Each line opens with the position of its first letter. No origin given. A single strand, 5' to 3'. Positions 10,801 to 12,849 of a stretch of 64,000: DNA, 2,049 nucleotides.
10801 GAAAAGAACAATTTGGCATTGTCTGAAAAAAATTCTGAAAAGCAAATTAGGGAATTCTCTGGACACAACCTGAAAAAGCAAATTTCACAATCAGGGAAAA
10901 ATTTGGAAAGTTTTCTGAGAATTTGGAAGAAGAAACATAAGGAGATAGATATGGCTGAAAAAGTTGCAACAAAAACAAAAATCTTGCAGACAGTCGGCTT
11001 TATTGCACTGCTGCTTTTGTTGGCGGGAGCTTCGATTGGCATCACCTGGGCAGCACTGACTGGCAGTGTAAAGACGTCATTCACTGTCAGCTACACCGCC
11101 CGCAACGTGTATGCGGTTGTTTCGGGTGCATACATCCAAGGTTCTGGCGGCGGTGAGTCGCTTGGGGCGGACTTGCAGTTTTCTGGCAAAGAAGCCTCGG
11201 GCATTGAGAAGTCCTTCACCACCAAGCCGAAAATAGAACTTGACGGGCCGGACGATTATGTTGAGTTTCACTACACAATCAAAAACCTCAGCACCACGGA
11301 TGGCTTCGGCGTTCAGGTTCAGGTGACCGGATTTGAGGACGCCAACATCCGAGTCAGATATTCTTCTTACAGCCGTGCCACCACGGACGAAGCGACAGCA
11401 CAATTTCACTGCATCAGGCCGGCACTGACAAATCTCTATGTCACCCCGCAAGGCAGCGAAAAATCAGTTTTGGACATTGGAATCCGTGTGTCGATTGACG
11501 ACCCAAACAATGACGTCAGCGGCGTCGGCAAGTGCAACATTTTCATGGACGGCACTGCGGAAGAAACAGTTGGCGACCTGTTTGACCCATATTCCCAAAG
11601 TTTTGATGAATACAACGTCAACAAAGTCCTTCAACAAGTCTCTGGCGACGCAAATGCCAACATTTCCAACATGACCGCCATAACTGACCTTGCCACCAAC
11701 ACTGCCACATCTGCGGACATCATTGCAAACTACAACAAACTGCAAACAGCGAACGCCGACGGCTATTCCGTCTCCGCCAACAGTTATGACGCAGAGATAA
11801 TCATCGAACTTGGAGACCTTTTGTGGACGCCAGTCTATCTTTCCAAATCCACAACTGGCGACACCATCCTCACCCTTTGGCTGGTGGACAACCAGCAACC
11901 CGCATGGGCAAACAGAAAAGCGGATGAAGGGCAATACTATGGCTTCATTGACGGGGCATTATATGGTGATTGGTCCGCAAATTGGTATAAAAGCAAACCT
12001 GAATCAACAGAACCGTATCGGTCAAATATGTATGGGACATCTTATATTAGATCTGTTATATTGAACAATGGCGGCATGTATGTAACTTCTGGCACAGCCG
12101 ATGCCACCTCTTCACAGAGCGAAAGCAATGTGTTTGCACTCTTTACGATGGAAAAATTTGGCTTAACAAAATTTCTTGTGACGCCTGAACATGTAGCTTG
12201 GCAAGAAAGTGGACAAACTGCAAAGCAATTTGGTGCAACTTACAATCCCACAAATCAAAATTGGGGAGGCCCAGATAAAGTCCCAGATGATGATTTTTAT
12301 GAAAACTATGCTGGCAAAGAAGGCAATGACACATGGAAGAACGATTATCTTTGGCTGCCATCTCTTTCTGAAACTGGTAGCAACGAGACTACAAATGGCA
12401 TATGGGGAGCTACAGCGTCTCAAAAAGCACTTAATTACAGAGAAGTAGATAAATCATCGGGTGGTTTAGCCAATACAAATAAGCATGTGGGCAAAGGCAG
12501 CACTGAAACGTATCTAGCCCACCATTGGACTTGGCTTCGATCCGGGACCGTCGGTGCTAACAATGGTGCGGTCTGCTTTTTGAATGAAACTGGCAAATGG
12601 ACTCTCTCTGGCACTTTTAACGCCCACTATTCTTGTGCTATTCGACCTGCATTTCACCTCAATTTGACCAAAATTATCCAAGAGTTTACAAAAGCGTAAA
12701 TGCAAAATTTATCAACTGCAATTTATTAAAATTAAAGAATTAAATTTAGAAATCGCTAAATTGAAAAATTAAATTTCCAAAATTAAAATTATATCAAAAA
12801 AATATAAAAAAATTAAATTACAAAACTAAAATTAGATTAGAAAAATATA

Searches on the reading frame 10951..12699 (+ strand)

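Call 5: search_protein_families(library=pfam, proteins=[window:10951-12699:+], max_evalue=0.1)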
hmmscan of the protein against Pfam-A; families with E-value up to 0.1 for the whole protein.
window:10951-12699:+ (582 aa): 1 family
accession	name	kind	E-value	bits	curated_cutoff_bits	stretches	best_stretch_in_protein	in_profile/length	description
PF19789.6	DUF6273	-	4.9e-06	26.9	23.5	1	462-571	80-171/172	Domain of unknown function (DUF6273)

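Call 50: search_protein_families(library=ncbifam, proteins=[window:10951-12699:+], max_evalue=1)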
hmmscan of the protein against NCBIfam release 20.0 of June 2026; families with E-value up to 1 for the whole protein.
window:10951-12699:+ (582 aa): 0 families
